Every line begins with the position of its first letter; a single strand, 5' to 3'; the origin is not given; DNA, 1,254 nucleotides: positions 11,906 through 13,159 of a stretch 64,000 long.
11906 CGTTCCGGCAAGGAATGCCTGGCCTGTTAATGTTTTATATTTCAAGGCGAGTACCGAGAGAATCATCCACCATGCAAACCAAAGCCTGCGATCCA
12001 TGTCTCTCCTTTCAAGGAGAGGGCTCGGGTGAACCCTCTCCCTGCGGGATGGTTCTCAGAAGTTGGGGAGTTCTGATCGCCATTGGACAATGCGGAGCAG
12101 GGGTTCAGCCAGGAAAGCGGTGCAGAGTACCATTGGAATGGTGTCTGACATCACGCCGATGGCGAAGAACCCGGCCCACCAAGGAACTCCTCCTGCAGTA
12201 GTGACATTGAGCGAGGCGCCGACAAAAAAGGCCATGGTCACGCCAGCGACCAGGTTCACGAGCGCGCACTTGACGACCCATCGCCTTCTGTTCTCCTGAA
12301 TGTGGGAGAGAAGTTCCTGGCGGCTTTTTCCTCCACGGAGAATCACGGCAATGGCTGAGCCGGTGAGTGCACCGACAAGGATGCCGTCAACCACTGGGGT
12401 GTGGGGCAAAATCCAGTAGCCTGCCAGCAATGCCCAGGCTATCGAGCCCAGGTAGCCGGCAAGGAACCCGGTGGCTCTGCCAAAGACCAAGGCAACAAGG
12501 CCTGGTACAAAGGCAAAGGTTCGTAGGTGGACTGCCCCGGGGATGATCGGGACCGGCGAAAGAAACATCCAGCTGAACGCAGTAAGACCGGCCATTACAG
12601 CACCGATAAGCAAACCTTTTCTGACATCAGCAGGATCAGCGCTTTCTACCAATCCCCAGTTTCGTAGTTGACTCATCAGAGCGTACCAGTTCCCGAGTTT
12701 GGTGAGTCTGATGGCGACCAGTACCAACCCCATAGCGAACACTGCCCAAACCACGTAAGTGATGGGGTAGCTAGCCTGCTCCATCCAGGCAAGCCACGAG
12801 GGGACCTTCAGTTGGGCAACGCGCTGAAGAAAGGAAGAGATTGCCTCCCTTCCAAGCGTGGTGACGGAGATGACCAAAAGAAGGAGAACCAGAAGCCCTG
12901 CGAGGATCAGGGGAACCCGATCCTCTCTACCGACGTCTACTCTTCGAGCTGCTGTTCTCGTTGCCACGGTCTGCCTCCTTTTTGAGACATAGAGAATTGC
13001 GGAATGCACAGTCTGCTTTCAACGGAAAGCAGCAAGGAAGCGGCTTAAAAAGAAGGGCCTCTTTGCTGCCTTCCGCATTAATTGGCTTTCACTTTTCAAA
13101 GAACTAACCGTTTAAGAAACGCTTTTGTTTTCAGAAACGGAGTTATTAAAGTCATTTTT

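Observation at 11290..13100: GC-rich foreign patch replacing the T and putative S components of an ECF transporter whose ATPase gene is native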

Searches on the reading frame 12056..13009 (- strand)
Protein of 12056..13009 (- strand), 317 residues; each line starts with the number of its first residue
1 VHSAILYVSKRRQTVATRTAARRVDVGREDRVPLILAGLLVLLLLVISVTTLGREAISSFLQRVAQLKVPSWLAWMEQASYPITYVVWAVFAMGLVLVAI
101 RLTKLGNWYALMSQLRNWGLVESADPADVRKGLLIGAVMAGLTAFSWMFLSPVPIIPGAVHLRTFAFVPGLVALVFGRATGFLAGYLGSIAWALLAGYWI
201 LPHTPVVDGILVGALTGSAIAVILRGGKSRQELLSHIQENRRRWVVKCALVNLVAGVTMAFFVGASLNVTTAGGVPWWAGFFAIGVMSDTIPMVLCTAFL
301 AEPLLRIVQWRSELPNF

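Call 6: search_protein_families(library=pfam, proteins=[window:12056-13009:-], max_evalue=0.01)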
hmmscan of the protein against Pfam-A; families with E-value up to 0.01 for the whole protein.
window:12056-13009:- (317 aa): 0 families

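Call 7: search_protein_families(library=ncbifam, proteins=[window:12056-13009:-], max_evalue=0.01)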
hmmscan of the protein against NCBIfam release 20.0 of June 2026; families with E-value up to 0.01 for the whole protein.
window:12056-13009:- (317 aa): 0 families
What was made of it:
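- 12056..12967 (-): Putative S component: 303 aa from GTG 12967 (the ORF extends to 13009). About 185 aa form an S-type core after an N-terminal extension of about 120 aa. GC 0.56, GC3 0.62. No Pfam or NCBIfam hit (calls 6, 7).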

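Call 11: find_homologous_proteins(query=window:12056-13009:-)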
Query window:12056-13009:- (317 aa): 6 proteins with E <= 0.001 among 8000 candidates.
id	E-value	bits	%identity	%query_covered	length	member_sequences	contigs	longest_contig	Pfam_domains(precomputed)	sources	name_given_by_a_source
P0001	2.2e-190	650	100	96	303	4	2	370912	-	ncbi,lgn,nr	ncbi:hypothetical protein C4578_01985 [Candidatus Microgenomates bacterium]|nr:MAG: hypothetical pro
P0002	8.6e-109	382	63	85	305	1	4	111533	-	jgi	jgi:uncharacterized membrane protein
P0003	1.1e-98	349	57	92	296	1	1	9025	-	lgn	-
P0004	1.3e-95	338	54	92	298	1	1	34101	-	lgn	-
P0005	5.1e-89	317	68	69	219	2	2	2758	-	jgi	-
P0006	7.4e-89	316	58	85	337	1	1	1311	-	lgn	-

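Call 13: find_encoding_contigs(protein=P0002, flank=10000, max_places=4)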
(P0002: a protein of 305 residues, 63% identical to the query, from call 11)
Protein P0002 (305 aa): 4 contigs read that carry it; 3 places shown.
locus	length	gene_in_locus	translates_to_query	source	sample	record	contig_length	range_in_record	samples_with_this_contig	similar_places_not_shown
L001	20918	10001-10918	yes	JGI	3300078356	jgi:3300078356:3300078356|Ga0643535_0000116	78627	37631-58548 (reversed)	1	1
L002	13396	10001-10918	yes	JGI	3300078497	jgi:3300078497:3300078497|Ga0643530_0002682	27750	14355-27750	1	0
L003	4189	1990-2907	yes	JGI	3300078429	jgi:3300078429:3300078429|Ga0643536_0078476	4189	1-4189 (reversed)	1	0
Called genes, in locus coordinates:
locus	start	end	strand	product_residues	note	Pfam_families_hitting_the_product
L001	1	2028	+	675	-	PF00496:SBP_bac_5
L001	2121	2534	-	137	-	PF01850:PIN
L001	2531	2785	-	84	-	PF02604:PhdYeFM_antitox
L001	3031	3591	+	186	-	PF04542:Sigma70_r2, PF08281:Sigma70_r4_2, PF04545:Sigma70_r4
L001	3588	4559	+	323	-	-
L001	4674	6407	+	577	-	-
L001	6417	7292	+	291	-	PF02687:FtsX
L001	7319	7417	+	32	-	-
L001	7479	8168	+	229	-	PF00005:ABC_tran, PF02463:SMC_N (faint), PF13304:AAA_21 (faint)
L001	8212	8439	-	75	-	-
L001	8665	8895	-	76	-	-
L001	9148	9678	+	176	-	PF00156:Pribosyltran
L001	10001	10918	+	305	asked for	-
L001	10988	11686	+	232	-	PF02361:CbiQ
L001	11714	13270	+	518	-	PF00005:ABC_tran, PF13191:AAA_16 (faint), PF13476:AAA_23 (faint), PF13555:AAA_29 (faint), PF20703:nSTAND1 (faint), PF02463:SMC_N (faint), PF13304:AAA_21 (faint), PF00005:ABC_tran, +1 more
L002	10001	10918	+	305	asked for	-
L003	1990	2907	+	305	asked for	-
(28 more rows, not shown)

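Call 14: find_encoding_contigs(protein=P0004, flank=10000, max_places=3)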
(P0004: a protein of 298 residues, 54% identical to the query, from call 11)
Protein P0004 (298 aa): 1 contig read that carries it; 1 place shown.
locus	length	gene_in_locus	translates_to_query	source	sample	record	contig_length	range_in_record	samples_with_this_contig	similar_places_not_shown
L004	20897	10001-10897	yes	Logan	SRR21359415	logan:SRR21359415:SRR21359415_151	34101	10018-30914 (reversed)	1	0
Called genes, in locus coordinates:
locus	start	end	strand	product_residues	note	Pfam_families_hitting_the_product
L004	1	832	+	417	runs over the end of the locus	PF02156:Glyco_hydro_26, PF00404:Dockerin_1 (weak)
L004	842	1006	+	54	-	-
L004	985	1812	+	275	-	PF00294:PfkB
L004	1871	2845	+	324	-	PF09864:MliC (weak)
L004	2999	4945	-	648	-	PF00664:ABC_membrane, PF00005:ABC_tran, PF02463:SMC_N (faint), PF13401:AAA_22 (faint)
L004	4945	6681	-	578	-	PF00664:ABC_membrane, PF00005:ABC_tran, PF02463:SMC_N (faint)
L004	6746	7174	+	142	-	PF22381:Staph_reg_Sar_Rot (faint), PF01047:MarR, PF12802:MarR_2, PF13463:HTH_27 (weak)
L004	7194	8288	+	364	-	PF25917:BSH_RND (weak), PF25967:RND-MFP_C (weak), PF25989:YknX_C (weak)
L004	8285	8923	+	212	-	PF25990:Beta-barrel_YknX (faint)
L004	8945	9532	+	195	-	PF00156:Pribosyltran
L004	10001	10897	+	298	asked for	-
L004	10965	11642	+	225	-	PF02361:CbiQ (faint)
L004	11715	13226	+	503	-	PF09818:ABC_ATPase (faint), PF13476:AAA_23 (faint), PF00005:ABC_tran, PF02463:SMC_N (weak), PF13175:AAA_15 (faint), PF13304:AAA_21 (faint), PF13401:AAA_22 (faint), PF00005:ABC_tran, +3 more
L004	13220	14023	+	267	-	PF00156:Pribosyltran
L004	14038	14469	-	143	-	-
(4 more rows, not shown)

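Call 15: find_encoding_contigs(protein=P0003, flank=10000, max_places=3)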
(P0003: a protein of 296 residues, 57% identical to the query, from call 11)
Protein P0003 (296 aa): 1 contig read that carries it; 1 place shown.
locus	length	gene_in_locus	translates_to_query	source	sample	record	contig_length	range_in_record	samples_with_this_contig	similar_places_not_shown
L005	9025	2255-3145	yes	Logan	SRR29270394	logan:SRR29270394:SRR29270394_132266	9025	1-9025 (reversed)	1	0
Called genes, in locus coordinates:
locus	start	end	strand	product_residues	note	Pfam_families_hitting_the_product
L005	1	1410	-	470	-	?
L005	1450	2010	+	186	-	PF00156:Pribosyltran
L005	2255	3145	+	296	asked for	-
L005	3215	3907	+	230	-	PF02361:CbiQ (weak)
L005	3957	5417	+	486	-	PF02463:SMC_N (weak), PF03193:RsgA_GTPase (faint), PF13476:AAA_23 (faint), PF13481:AAA_25 (faint), PF00005:ABC_tran, PF06745:ATPase (faint), PF13191:AAA_16 (faint), PF00005:ABC_tran, +4 more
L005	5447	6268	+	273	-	-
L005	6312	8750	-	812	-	PF02190:LON_substr_bdg, PF00004:AAA, PF07728:AAA_5, PF22667:Lon_lid, PF05362:Lon_C, PF13541:ChlI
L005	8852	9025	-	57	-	?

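Call 19: find_encoding_contigs(protein=P0001, flank=10000, max_places=4)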
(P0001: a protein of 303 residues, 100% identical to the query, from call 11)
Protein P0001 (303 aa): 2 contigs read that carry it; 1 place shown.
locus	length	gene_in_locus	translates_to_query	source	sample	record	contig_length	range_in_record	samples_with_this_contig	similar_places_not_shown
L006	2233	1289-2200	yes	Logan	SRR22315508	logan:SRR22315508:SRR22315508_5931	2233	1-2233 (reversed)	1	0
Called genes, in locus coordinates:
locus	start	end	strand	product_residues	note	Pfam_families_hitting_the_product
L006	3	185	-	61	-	?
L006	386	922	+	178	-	PF00156:Pribosyltran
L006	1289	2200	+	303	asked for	-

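Call 24: find_related_loci(query=A1, collection=genome_contigs, flank=6000)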
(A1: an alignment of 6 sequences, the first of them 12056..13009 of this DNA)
Query A1 (317 aa) in genome_contigs; peptide patterns used: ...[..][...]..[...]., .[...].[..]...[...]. (x = any residue, [..] = any of these).
67 stretches matched a pattern; 6 encode a relative of the query (tblastn E <= 1e-3); 6 distinct loci.
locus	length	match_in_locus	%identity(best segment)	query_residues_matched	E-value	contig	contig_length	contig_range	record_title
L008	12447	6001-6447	39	142-295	1e-26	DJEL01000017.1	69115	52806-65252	MAG TPA_asm: Lachnospiraceae bacterium UBA5899 UBA5899_contig_2863, whole genome shotgun sequence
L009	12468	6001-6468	40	142-306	2e-26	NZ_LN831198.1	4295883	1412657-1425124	Paenibacillus ihuae strain GD6, whole genome shotgun sequence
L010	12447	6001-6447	39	142-295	2e-26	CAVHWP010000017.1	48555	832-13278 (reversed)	Bacteroidaceae bacterium isolate G02653-L1_cleanbin_000009 genome assembly, contig: Spades_G02653-L1_contig_500, whole g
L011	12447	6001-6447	39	142-295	2e-25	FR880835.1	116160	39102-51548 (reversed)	Clostridium sp. CAG:510 genomic scaffold, scf85, whole genome shotgun sequence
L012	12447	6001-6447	35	142-295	5e-24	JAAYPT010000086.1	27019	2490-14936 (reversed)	MAG: Clostridiales bacterium isolate AS22ysBPME_279 165833_AS22, whole genome shotgun sequence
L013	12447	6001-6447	35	142-295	1e-23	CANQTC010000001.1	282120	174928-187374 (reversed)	MAG: uncultured Coprococcus sp. isolate Lapin-026__bin103 genome assembly, contig: Lapin-026__NODE_11_length_282120_cov_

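Call 26: find_related_loci(query=A1, collection=metagenome_contigs, flank=6000)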
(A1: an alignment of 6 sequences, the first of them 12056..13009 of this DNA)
Query A1 (317 aa) in metagenome_contigs; peptide patterns used: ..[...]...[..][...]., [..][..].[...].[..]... (x = any residue, [..] = any of these).
600 stretches matched a pattern (row limit reached: there are more); 45 encode a relative of the query (tblastn E <= 1e-3); 45 distinct loci.
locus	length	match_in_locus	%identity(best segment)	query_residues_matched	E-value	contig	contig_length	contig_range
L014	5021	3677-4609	58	5-317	6e-111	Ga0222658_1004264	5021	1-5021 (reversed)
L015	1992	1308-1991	36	9-239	2e-33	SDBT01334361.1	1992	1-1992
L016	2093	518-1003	39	142-309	1e-28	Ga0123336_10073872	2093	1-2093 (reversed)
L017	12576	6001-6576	34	114-309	3e-27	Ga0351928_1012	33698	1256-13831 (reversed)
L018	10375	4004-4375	40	142-267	1e-26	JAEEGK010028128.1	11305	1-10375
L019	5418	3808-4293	40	142-309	7e-27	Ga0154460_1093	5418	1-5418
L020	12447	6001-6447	39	142-295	2e-26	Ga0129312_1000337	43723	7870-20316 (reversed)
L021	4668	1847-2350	38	142-316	2e-26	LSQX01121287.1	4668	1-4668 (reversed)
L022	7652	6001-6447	39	142-295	9e-26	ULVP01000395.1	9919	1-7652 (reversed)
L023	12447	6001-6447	39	142-295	1e-25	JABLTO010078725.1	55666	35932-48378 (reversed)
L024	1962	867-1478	32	104-309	5e-26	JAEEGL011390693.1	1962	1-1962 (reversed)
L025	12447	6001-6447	39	142-295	1e-25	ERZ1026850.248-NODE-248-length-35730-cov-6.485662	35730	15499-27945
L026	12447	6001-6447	39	142-295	6e-26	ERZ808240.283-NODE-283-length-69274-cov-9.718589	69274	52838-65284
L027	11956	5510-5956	39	142-295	6e-26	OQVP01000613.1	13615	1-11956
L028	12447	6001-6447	39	142-295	1e-25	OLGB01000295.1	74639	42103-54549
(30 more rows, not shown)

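Call 36: find_encoding_contigs(protein=P0005, flank=10000, max_places=2)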
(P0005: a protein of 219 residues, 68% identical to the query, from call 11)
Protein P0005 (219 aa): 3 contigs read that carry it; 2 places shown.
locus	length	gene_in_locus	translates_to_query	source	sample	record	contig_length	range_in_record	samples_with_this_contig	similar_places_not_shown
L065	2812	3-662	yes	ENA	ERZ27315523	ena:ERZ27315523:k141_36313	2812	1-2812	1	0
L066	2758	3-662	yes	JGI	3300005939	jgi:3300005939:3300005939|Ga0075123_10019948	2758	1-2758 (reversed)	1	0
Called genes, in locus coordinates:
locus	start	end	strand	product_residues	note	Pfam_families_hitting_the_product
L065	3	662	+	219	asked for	?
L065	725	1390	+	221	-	-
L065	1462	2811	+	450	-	?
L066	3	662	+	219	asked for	?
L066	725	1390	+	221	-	-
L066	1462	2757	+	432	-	?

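Call 57: predict_structure(alignment_id=A1)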
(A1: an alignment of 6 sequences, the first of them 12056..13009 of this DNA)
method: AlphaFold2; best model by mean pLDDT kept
length: 317 residues; sequences in the alignment: 6
mean_pLDDT: 61.8   pTM: 0.56
mean pLDDT of the five models: 61.8, 58.0, 54.9, 52.6, 49.1
residues with pLDDT >= 90: 5; 70-90: 101; 50-70: 148; < 50: 63
segments of 3 or more residues with pLDDT < 50: 1-32, 148-162, 269-278, 313-317
pLDDT, mean of each block of 10 residues (from residue 1): 33 30 35 56 56 58 58 61 61 73 77 75 70 65 53 37 56 77 71 60 55 68 82 89 86 73 57 47 57 75 76 46
secondary structure, 60 per line:
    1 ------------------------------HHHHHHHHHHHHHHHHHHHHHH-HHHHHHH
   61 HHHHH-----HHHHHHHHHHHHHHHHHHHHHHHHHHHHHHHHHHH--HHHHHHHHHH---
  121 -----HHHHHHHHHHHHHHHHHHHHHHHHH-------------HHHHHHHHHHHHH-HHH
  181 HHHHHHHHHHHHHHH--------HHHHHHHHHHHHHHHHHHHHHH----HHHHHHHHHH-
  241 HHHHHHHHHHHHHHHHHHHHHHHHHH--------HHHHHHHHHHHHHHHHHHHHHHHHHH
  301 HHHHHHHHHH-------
elements in order: H31-52 H54-65 H71-105 H108-117 H126-150 H164-176 H178-195 H204-225 H230-239 H241-266 H275-310
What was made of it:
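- On ECF-type ABC importer (dedicated/group I): The AlphaFold model has pLDDT 61.8 (call 57).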

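Call 62: fold_search(model_id=the predicted structure, library=pdb)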
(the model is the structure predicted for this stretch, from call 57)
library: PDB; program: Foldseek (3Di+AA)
matches with E <= 10: 153; with E <= 0.001: 0
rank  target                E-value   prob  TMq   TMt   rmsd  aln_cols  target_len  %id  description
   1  5kbw_B                2.8e-02  1.00  0.33  0.55   7.7       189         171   14  Crystal structure of TmRibU, the riboflavin-binding S subunit from the Thermotoga maritima ECF transporter (released 2016-06-29)
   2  5kbw_A                3.0e-02  1.00  0.32  0.54   7.8       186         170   14  Crystal structure of TmRibU, the riboflavin-binding S subunit from the Thermotoga maritima ECF transporter (released 2016-06-29)
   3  5kc0                  3.3e-02  1.00  0.36  0.59   5.7       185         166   14  Crystal structure of TmRibU, hexagonal crystal form (released 2016-06-29)
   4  3p5n_A                3.7e-02  1.00  0.34  0.54   6.0       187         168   14  Structure and mechanism of the S component of a bacterial ECF transporter (released 2010-11-03)
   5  5kc4_E                1.0e-01  1.00  0.36  0.60   5.5       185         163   15  Structure of TmRibU, orthorhombic crystal form (released 2016-06-29)
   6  4hzu_S                1.7e-01  0.99  0.30  0.53   8.0       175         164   18  Structure of a bacterial energy-coupling factor transporter (released 2013-04-17)
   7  4tkr_B                1.8e-01  0.98  0.36  0.53   5.8       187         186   20  Native-SAD phasing for ThiT from Listeria monocytogenes serovar. (released 2014-06-18)
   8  4tkr_A                2.4e-01  0.96  0.33  0.50   6.0       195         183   17  Native-SAD phasing for ThiT from Listeria monocytogenes serovar. (released 2014-06-18)
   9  3rlb_A                2.4e-01  0.80  0.24  0.36   7.8       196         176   14  Crystal structure at 2.0 A of the S-component for thiamin from an ECF-type ABC transporter (released 2011-06-29)
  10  4muu_A                3.0e-01  0.90  0.25  0.41  10.6       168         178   15  Structure of ThiT with pyrithiamine bound (released 2014-09-17)
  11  5jsz_C                4.2e-01  0.84  0.26  0.45   9.1       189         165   12  Folate ECF transporter: apo state (released 2016-05-18)
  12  3rlb_B                4.2e-01  0.84  0.25  0.41   8.7       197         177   16  Crystal structure at 2.0 A of the S-component for thiamin from an ECF-type ABC transporter (released 2011-06-29)
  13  4rfs_S                4.8e-01  0.91  0.34  0.51   6.5       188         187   18  Structure of a pantothenate energy coupling factor transporter (released 2014-12-24)
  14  7nnt_C                7.6e-01  0.84  0.30  0.49   7.2       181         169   13  Cryo-EM structure of the folate-specific ECF transporter complex in DDM micelles (released 2021-08-18)
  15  4z7f_A                9.8e-01  0.87  0.36  0.61   5.1       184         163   15  Crystal structure of FolT bound with folic acid (released 2015-07-29)
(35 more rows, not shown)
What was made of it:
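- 12056..12967 (-): The top 15 Foldseek PDB hits are all ECF S components (call 62).
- On ECF-type ABC importer (dedicated/group I): The top 15 Foldseek PDB hits are all S components (RibU, ThiT, FolT, PanT), with probability up to 1.0 and TM up to 0.6 on the target, but E is 0.03 or higher (call 62).
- Closest known: Dedicated. Same: The S core has an S-component-like fold (call 62).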
